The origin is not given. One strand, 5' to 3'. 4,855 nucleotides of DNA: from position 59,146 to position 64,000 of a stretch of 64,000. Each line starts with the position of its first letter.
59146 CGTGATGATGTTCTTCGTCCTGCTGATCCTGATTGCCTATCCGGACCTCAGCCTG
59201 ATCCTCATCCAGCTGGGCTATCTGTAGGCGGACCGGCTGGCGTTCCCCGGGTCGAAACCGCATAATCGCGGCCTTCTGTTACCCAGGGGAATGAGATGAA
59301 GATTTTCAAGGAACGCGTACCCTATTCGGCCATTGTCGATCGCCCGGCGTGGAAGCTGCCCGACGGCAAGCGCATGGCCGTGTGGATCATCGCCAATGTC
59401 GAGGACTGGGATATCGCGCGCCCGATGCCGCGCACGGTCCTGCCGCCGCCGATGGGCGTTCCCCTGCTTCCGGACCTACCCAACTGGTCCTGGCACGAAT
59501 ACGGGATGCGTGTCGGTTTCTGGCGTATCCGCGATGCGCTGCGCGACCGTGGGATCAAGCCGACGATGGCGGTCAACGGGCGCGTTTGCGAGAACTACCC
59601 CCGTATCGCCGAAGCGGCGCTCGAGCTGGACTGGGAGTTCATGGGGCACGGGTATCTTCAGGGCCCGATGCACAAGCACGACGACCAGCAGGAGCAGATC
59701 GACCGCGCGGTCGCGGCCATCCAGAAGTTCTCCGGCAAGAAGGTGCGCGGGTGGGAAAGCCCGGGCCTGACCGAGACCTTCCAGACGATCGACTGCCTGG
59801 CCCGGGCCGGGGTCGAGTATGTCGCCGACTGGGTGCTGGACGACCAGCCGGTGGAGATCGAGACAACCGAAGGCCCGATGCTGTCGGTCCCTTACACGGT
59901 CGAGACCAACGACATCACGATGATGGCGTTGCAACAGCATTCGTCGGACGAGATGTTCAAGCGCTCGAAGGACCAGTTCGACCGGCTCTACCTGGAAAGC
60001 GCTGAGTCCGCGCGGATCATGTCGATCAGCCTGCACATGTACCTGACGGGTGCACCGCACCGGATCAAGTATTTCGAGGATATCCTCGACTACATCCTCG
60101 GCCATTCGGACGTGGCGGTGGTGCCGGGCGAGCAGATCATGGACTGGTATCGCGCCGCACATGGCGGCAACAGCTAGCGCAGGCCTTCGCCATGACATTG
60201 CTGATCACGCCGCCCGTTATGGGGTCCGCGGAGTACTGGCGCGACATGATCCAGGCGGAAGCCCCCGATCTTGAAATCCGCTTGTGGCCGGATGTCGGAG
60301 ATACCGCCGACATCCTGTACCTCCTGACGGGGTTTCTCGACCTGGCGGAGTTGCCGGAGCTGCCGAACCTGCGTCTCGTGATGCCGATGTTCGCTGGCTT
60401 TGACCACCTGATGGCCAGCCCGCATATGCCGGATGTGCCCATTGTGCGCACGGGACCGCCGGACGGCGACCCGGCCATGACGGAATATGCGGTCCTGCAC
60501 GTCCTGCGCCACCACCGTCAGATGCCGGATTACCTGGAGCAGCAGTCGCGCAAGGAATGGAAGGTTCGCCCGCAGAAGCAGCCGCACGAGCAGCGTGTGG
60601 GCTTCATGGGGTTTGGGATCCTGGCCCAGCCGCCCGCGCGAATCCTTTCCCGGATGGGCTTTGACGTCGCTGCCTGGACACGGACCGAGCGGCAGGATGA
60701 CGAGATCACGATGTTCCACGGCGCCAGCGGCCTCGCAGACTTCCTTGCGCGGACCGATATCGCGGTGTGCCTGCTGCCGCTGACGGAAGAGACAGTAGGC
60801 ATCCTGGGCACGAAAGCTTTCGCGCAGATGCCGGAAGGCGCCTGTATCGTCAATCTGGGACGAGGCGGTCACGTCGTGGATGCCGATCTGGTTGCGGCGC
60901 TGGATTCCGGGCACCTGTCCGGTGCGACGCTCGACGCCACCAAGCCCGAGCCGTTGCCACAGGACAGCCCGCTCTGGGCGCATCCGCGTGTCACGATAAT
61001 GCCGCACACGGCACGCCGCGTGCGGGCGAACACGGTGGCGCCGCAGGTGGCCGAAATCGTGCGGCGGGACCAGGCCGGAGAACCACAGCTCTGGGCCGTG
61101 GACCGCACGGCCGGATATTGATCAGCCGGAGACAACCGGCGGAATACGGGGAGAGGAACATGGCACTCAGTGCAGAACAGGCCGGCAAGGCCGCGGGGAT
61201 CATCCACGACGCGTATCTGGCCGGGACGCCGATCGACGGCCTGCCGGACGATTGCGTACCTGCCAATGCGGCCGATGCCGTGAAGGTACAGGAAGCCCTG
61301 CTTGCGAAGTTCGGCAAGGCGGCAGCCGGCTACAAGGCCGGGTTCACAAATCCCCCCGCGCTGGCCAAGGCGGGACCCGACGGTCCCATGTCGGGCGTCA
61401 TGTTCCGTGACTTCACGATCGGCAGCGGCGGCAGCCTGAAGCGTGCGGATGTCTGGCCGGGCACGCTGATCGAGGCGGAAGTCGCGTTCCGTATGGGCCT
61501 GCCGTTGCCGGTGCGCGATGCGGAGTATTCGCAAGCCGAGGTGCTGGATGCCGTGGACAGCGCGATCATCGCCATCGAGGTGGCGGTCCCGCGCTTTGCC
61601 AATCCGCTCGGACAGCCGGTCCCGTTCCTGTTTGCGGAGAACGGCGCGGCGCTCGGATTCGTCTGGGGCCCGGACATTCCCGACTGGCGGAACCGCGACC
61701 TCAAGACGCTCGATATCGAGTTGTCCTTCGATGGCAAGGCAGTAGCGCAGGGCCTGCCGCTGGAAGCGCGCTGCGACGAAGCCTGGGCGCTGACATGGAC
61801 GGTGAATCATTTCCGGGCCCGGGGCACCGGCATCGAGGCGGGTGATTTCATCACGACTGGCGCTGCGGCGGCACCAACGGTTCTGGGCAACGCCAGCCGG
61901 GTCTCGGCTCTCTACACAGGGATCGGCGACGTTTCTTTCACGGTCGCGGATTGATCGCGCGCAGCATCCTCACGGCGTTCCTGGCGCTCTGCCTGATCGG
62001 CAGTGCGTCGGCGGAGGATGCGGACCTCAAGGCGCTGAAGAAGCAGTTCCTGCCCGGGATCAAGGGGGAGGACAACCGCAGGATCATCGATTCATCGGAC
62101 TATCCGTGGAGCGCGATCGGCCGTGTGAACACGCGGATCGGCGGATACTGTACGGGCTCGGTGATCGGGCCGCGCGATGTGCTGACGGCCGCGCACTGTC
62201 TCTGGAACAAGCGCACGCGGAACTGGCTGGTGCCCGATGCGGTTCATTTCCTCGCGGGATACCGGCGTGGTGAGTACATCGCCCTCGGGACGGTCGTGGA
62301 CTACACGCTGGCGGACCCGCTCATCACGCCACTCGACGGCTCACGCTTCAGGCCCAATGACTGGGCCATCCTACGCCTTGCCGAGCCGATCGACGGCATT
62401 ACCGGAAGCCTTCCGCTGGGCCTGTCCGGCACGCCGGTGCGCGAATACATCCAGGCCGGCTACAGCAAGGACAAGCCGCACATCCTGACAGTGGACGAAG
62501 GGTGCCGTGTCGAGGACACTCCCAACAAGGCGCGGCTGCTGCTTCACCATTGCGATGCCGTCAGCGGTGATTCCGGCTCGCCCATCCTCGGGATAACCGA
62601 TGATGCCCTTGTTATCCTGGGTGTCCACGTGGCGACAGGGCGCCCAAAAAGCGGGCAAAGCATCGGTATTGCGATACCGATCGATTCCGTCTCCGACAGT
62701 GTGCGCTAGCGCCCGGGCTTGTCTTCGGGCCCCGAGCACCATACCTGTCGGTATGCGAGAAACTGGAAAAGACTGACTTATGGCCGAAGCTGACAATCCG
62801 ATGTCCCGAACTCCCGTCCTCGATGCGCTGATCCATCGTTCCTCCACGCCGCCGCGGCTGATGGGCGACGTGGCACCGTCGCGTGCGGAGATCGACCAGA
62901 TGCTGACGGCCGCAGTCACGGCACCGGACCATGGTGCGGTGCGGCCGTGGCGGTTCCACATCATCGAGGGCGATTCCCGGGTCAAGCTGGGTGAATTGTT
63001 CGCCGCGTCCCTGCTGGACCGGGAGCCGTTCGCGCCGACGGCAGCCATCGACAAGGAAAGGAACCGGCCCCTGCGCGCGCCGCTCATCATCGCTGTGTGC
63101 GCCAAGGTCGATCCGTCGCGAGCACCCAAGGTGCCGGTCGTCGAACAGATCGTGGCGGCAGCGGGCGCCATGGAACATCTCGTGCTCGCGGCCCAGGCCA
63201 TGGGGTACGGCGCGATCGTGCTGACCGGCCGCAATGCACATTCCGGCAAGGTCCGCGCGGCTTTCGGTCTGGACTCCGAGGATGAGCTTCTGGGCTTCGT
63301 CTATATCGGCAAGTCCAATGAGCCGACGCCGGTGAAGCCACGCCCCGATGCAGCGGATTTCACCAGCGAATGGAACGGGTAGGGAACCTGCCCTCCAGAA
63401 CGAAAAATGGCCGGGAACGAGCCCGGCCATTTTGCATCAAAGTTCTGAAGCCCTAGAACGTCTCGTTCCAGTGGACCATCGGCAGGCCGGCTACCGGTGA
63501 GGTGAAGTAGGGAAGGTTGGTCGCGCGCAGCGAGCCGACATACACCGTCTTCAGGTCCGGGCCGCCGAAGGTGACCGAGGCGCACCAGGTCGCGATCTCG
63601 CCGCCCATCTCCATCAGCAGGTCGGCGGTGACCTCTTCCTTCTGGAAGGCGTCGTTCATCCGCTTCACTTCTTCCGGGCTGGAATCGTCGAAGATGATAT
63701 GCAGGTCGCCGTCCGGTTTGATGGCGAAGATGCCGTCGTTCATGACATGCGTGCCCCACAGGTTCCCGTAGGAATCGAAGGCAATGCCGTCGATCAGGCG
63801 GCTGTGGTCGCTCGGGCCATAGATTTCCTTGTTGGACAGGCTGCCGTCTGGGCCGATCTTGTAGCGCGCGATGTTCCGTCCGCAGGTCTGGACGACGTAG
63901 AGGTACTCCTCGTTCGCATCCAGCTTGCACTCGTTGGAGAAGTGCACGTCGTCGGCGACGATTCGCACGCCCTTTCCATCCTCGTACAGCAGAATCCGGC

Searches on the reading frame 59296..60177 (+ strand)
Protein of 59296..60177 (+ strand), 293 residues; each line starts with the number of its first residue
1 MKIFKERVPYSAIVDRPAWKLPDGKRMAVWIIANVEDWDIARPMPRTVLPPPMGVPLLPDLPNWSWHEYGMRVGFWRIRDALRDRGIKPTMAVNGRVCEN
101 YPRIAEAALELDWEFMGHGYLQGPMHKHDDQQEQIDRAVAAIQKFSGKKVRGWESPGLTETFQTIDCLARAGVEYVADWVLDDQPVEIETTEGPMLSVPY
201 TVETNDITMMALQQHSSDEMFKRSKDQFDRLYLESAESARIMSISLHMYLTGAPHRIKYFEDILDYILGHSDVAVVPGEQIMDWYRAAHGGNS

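Call 53: search_protein_families(library=pfam, proteins=[window:59296-60177:+], max_evalue=0.00001)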
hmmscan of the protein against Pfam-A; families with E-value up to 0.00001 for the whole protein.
window:59296-60177:+ (293 aa): 1 family
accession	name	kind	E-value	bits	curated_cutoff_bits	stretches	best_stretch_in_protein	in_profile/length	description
PF01522.26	Polysacc_deac_1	-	2.4e-08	34.4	23.1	1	73-176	19-124/124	Polysaccharide deacetylase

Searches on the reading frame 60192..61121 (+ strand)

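Call 53: search_protein_families(library=pfam, proteins=[window:60192-61121:+], max_evalue=0.00001)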
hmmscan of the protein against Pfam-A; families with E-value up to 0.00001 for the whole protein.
window:60192-61121:+ (309 aa): 1 family
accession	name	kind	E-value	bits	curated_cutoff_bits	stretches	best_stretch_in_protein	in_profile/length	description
PF02826.25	2-Hacid_dh_C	-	2.5e-45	154.5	25.1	1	103-274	3-178/178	D-isomer specific 2-hydroxyacid dehydrogenase, NAD binding domain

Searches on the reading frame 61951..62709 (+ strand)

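Call 53: search_protein_families(library=pfam, proteins=[window:61951-62709:+], max_evalue=0.00001)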
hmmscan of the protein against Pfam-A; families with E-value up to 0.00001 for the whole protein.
window:61951-62709:+ (252 aa): 2 families
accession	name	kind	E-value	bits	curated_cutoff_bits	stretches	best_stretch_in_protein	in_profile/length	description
PF00089.32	Trypsin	-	2.2e-11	44.4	20.6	1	51-249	12-218/220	Trypsin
PF13365.12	Trypsin_2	-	3.5e-07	31.5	27.6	1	67-213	1-135/144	Trypsin-like peptidase domain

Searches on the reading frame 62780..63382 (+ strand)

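Call 53: search_protein_families(library=pfam, proteins=[window:62780-63382:+], max_evalue=0.00001)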
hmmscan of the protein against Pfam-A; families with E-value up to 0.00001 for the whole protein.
window:62780-63382:+ (200 aa): 1 family
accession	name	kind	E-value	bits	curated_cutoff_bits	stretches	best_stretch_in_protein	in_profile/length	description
PF00881.29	Nitroreductase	-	5.2e-21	76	23.5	1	33-178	15-167/167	Nitroreductase family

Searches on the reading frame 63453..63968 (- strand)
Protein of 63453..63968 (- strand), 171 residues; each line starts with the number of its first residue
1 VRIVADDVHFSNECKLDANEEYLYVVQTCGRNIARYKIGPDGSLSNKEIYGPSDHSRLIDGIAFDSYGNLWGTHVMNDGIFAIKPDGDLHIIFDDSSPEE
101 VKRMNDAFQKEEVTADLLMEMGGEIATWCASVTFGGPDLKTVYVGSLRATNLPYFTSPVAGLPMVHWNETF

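Call 53: search_protein_families(library=pfam, proteins=[window:63453-63968:-], max_evalue=0.00001)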
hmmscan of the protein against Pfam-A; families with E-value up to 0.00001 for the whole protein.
window:63453-63968:- (171 aa): 1 family
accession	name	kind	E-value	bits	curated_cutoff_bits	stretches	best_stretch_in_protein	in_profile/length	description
PF08450.18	SGL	-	4.2e-14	53.2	26.3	1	3-89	128-216/246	SMP-30/Gluconolactonase/LRE-like region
